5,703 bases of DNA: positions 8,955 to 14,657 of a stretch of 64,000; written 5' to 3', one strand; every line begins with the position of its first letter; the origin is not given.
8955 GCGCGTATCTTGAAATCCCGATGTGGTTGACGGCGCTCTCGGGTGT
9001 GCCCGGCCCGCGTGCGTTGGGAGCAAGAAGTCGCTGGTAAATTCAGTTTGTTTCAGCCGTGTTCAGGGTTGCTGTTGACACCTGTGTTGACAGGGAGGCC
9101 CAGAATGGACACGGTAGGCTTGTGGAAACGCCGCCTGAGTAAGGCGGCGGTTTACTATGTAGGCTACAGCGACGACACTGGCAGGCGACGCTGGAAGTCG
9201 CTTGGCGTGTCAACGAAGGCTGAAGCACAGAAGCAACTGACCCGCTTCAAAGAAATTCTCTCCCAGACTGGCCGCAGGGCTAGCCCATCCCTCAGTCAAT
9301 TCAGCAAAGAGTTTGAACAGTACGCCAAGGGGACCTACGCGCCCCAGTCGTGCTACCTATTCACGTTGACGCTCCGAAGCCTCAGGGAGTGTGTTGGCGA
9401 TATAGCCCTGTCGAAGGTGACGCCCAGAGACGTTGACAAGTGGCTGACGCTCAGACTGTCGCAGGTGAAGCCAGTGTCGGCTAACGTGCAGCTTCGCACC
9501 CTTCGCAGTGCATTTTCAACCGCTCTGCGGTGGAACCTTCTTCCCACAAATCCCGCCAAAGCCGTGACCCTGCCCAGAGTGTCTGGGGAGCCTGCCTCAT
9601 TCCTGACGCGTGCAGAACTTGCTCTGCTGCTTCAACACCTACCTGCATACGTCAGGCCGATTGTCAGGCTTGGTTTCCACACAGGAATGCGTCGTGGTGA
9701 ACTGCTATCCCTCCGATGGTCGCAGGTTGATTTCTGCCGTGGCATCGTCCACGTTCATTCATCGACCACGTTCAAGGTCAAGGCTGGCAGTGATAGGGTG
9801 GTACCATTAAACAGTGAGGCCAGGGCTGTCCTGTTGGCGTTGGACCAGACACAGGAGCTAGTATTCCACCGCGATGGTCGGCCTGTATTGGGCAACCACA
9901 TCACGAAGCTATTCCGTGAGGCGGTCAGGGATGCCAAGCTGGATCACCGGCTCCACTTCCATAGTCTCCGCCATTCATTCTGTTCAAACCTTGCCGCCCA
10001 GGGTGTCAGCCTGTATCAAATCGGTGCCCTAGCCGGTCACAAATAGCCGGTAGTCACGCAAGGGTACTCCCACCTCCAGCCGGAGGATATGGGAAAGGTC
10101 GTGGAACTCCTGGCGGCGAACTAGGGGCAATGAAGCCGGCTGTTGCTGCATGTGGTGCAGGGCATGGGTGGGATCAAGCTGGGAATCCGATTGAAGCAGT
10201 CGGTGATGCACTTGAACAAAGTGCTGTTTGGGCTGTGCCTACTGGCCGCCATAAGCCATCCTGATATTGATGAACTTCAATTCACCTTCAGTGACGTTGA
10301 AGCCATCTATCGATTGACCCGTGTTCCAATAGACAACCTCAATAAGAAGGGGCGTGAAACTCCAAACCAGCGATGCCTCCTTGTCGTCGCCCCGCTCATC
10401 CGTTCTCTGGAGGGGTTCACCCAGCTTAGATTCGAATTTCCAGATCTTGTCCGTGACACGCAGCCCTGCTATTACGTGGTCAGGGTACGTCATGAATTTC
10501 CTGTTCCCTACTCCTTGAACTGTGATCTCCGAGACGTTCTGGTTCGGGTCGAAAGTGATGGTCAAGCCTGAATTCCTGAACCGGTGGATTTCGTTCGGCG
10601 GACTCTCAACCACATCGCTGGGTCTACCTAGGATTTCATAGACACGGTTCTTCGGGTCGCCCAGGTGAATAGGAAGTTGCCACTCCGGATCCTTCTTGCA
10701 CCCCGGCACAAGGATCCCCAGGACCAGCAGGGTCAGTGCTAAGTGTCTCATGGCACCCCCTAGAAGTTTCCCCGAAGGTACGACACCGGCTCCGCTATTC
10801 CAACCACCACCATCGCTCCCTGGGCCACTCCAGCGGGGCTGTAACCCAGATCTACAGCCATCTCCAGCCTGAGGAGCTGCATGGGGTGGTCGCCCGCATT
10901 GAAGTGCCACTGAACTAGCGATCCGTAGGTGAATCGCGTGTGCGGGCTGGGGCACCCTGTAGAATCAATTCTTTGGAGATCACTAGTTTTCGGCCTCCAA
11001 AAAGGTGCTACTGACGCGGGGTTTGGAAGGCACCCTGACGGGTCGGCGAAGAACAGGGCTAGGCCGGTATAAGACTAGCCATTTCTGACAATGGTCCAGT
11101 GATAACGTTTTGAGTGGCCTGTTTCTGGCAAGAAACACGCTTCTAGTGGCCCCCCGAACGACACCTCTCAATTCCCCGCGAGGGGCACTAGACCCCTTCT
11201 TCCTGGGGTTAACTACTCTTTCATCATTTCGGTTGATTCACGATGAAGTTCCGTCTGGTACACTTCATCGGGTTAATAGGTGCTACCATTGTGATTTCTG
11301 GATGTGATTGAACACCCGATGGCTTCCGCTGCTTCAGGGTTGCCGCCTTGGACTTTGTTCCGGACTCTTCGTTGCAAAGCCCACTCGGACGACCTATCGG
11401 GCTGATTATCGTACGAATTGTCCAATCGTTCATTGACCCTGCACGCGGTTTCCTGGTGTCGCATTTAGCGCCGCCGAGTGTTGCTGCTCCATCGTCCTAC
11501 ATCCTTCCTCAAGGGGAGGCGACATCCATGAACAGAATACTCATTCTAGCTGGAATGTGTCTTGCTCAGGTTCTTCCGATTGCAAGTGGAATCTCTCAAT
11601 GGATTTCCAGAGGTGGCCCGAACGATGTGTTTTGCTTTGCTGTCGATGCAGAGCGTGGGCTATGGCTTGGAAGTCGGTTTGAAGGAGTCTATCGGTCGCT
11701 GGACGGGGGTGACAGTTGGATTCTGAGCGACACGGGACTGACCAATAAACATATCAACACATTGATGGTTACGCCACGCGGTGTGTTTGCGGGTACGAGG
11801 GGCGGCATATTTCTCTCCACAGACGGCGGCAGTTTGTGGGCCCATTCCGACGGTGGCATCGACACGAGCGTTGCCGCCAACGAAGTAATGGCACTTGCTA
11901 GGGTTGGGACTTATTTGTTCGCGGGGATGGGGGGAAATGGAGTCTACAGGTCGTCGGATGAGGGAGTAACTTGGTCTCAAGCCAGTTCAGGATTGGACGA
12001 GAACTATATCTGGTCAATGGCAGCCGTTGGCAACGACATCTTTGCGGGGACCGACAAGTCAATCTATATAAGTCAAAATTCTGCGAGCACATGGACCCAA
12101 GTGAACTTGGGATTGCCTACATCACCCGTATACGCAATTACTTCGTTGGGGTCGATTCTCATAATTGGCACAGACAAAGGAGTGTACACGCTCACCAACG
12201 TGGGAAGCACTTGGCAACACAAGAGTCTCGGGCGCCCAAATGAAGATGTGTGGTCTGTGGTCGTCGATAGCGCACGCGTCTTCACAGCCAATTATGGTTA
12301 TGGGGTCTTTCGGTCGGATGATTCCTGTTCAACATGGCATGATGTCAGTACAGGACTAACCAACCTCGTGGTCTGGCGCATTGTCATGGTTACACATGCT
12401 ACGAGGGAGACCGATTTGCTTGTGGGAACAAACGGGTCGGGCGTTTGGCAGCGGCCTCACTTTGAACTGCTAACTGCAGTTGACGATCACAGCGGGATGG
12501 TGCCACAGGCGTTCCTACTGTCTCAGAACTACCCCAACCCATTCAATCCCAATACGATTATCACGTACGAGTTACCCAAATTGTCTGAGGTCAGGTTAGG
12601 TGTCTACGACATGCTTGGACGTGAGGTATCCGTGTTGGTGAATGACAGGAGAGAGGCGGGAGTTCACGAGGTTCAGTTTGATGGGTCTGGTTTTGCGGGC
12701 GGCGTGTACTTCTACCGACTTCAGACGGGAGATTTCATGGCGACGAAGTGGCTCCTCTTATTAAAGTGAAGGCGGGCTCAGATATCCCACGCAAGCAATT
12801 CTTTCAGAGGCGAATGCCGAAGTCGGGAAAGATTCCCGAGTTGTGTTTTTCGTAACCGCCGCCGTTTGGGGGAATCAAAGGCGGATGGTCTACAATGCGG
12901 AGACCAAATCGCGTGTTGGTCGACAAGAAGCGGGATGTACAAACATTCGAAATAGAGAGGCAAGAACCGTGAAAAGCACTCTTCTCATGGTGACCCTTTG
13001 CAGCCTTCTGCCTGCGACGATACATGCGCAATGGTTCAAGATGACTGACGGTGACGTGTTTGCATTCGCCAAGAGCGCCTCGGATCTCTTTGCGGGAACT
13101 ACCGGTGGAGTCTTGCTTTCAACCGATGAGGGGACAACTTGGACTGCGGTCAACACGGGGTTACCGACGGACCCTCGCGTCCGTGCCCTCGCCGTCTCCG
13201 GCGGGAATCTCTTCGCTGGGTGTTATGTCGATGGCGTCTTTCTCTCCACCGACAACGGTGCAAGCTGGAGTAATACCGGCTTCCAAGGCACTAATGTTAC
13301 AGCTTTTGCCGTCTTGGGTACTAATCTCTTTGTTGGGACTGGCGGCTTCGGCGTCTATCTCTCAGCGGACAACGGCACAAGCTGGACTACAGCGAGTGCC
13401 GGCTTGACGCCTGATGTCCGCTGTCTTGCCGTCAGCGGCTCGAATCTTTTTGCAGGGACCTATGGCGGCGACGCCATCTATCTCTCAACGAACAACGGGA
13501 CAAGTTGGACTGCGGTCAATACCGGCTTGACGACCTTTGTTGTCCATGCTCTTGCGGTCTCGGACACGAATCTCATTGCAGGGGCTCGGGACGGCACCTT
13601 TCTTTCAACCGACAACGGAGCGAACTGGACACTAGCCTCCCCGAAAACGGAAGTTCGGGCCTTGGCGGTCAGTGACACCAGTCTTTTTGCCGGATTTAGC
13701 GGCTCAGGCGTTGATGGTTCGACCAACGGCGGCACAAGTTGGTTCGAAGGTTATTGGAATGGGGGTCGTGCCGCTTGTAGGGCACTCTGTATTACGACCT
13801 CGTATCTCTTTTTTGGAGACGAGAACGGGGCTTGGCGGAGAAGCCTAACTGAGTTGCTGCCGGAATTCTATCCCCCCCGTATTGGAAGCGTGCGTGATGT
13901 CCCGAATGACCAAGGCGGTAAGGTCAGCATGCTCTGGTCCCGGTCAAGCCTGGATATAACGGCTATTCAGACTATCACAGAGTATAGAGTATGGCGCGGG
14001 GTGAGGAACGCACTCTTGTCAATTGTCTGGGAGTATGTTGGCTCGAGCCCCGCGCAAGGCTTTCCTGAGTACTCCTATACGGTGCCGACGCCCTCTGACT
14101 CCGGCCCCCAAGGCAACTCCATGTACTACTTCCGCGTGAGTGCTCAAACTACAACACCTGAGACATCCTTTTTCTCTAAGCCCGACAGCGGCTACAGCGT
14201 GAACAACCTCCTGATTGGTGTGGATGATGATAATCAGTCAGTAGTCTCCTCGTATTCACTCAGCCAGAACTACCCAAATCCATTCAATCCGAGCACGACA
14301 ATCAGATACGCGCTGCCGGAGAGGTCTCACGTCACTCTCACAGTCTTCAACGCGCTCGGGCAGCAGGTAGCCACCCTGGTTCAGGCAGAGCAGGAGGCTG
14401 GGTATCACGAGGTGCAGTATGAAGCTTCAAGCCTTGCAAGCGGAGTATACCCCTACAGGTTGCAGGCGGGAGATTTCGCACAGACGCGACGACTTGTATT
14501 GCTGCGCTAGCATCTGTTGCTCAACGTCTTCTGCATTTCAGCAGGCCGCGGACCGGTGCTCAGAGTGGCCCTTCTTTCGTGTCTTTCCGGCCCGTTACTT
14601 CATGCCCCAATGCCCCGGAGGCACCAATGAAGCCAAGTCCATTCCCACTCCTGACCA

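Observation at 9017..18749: Roughly 9.7 kb tRNA-Pro-linked integrated island carrying T9SS cargo genes, with a nonsense-inactivated integrase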

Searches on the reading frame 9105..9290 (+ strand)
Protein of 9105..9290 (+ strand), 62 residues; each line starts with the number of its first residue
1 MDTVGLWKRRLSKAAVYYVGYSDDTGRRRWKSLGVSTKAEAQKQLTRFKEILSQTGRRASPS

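Call 80: search_protein_families(library=pfam, proteins=[window:9105-9290:+], max_evalue=5)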
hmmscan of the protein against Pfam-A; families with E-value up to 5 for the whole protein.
seq(62 aa): 2 families
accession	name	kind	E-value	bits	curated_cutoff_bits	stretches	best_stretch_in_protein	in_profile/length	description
PF14657.12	Arm-DNA-bind_4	-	0.0012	18.9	22.3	1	15-53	4-43/47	Arm DNA-binding domain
PF24201.1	DUF7426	-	0.079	13.7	27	1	9-52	86-125/137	Domain of unknown function (DUF7426)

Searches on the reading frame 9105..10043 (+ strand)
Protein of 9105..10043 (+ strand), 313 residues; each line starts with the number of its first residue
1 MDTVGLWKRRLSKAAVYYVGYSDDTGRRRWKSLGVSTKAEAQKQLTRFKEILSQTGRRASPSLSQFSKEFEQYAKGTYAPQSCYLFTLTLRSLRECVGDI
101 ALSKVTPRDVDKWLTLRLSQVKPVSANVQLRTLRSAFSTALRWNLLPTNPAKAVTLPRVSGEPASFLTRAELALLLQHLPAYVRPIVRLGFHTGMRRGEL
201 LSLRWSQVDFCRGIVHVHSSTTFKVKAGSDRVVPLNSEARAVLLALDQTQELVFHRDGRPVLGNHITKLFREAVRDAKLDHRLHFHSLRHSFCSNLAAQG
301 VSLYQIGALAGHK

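Call 9: search_protein_families(library=pfam, proteins=[window:9105-10043:+], max_evalue=0.01)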
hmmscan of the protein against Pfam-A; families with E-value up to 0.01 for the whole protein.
window:9105-10043:+ (313 aa): 2 families
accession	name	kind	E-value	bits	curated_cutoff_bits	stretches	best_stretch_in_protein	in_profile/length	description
PF00589.27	Phage_integrase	-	1.5e-24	87.1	27.1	1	167-313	3-157/172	Phage integrase family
PF13102.12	Phage_int_SAM_5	-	0.006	17.4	22.3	0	65-152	4-94/98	Phage integrase SAM-like domain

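Call 59: search_protein_families(library=ncbifam, proteins=[window:9105-10043:+], max_evalue=0.001)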
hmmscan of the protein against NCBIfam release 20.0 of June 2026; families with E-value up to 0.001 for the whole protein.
window:9105-10043:+ (313 aa): 9 families
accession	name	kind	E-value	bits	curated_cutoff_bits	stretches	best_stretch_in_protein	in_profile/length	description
NF040815.2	recomb_XerA_Arch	equivalog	1.3e-21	77.4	220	1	78-313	12-243/263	site-specific tyrosine recombinase/integron integrase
TIGR02224.1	recomb_XerC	equivalog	1.1e-19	70.9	335.15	1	94-313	29-266/295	tyrosine recombinase XerC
TIGR02225.1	recomb_XerD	equivalog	3.1e-17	62.8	329.6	1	89-313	24-263/290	site-specific tyrosine recombinase XerD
NF002331.0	PRK01287.1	subfamily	6e-17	61.6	371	1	125-313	99-301/365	site-specific tyrosine recombinase XerC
TIGR02249.1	integrase_gron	subfamily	3.2e-15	56.3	265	2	83-261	21-191/315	integron integrase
NF001399.0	PRK00283.1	subfamily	1.4e-13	50.8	279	1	99-312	45-271/300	tyrosine recombinase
NF007371.0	PRK09871.1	subfamily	3.9e-07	29.8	222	1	186-312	31-162/198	tyrosine-type DNA invertase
NF011946.0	PRK15417.1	equivalog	1.1e-05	24.8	435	0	154-224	104-174/337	integron integrase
NF007370.0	PRK09870.1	subfamily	2e-05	24.3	221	1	166-312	12-167/200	tyrosine-type DNA invertase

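Call 87: search_protein_families(library=phrogs, proteins=[window:9105-10043:+], max_evalue=0.001)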
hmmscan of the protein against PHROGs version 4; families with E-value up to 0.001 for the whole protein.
window:9105-10043:+ (313 aa): 4 families
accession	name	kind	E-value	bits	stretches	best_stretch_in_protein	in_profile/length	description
phrog_1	-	integration and excision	6.7e-61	208.3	1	16-313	123-423/611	integrase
phrog_216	-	integration and excision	3.5e-30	106.1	1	126-313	14-213/301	integrase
phrog_7244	-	integration and excision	1.1e-09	38.9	1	89-221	102-234/263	integrase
phrog_37709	-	unknown function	0.00038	21.4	1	142-217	38-111/116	-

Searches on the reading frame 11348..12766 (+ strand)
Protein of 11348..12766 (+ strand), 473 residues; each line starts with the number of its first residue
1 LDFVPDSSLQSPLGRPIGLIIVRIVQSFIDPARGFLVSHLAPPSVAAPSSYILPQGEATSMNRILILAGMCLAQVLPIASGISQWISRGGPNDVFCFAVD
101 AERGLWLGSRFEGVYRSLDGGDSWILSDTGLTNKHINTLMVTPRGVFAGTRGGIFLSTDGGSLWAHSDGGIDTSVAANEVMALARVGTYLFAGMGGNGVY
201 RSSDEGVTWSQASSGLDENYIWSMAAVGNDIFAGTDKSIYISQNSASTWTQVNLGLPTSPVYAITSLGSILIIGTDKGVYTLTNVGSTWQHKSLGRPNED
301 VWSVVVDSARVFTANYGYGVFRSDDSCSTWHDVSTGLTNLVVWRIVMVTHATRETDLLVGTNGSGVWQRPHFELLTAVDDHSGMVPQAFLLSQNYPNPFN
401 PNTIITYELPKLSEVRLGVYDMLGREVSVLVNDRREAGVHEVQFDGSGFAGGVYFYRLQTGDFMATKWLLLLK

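Call 9: search_protein_families(library=pfam, proteins=[window:11348-12766:+], max_evalue=0.01)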
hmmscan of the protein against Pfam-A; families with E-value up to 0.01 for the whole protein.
window:11348-12766:+ (473 aa): 4 families
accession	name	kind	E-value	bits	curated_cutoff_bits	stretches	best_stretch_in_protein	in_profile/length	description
PF15902.12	Sortilin-Vps10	-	7.8e-11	41.8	33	1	199-259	3-67/446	Sortilin, neurotensin receptor 3,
PF18962.6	Por_Secre_tail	-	1.9e-07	31.7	27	1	395-463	2-67/75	Secretion system C-terminal sorting domain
PF19755.4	DUF6242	-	0.0004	20.7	29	0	174-249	142-217/217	Domain of unknown function (DUF6242)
PF07494.17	Reg_prop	-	0.0019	18.6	20.4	0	91-110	4-23/24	Two component regulator propeller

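Call 59: search_protein_families(library=ncbifam, proteins=[window:11528-12766:+], max_evalue=0.001)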
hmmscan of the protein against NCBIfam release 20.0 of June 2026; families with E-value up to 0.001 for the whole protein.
window:11528-12766:+ (413 aa): 4 families
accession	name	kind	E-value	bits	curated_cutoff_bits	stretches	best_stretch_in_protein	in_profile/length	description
NF045728.1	glycosyl_F510_1955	equivalog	1.2e-23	83.7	175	3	26-115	87-181/246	F510_1955 family glycosylhydrolase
TIGR04183.1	Por_Secre_tail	domain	7.1e-10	38.7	23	1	335-407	2-67/72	T9SS type A sorting domain-containing protein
NF038113.1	T9SSA_dep_M36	equivalog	1.8e-06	26.4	885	1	333-410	794-867/869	T9SS-dependent M36 family metallopeptidase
NF052323.1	T9SSA_dep_M6i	equivalog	1.1e-05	23.7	600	1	334-399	960-1025/1043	T9SS-dependent M6-like inactivated metalloprotease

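Call 87: search_protein_families(library=phrogs, proteins=[window:11528-12766:+], max_evalue=0.001)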
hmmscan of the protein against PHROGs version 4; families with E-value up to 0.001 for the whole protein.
window:11528-12766:+ (413 aa): 0 families

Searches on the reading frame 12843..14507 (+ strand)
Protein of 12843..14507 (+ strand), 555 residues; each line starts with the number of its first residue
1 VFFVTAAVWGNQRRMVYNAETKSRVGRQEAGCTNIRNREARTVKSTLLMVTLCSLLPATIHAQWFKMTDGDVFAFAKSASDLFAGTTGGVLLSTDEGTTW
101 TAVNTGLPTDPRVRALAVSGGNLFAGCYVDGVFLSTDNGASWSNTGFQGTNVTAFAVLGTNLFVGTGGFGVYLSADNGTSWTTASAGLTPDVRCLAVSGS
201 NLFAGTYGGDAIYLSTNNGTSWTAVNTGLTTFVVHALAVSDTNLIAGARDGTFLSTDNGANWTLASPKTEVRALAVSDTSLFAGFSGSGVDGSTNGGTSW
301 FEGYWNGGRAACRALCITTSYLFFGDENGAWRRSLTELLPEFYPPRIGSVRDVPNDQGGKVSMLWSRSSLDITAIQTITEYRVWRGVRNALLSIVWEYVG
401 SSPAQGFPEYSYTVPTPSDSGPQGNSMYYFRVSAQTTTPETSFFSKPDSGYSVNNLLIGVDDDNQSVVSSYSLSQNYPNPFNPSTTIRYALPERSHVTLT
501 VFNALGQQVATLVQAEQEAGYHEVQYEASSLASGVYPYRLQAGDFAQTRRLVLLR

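Call 9: search_protein_families(library=pfam, proteins=[window:12843-14507:+], max_evalue=0.01)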
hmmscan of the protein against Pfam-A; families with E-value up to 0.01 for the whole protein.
window:12843-14507:+ (555 aa): 6 families
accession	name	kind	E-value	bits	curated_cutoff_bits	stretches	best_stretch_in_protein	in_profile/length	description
PF02012.26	BNR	-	6.7e-09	34.9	27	0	133-143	1-11/12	BNR/Asp-box repeat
PF18962.6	Por_Secre_tail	-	2e-08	34.9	27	1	477-552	2-74/75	Secretion system C-terminal sorting domain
PF15902.12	Sortilin-Vps10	-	8.9e-08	31.8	33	0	211-265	2-60/446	Sortilin, neurotensin receptor 3,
PF13860.13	FlgD_ig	-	0.00013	22.3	27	1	485-542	12-75/79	FlgD Ig-like domain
PF13088.12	BNR_2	-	0.00025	21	31.4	0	65-148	57-156/277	BNR repeat-like domain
PF19755.4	DUF6242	-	0.0018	18.6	29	0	206-262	161-217/217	Domain of unknown function (DUF6242)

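Call 59: search_protein_families(library=ncbifam, proteins=[window:12843-14507:+], max_evalue=0.001)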
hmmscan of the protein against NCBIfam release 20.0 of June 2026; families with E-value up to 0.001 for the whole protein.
window:12843-14507:+ (555 aa): 5 families
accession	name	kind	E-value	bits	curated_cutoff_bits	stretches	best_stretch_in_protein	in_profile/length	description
NF045728.1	glycosyl_F510_1955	equivalog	3.3e-29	101.9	175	3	169-300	72-210/246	F510_1955 family glycosylhydrolase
TIGR04183.1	Por_Secre_tail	domain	5.3e-09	35.9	23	1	477-552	2-70/72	T9SS type A sorting domain-containing protein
NF052323.1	T9SSA_dep_M6i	equivalog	6.1e-09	34.4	600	1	474-543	958-1027/1043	T9SS-dependent M6-like inactivated metalloprotease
NF053688.1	BamI_Bacteroidota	equivalog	3e-05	23.5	370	0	172-275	187-293/452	BamI family beta-barrel-assembly machinery protein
NF038113.1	T9SSA_dep_M36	equivalog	3e-05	22.4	885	1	472-553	791-868/869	T9SS-dependent M36 family metallopeptidase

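Call 87: search_protein_families(library=phrogs, proteins=[window:12843-14507:+], max_evalue=0.001)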
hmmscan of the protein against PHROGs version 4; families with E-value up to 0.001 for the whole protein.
window:12843-14507:+ (555 aa): 0 families
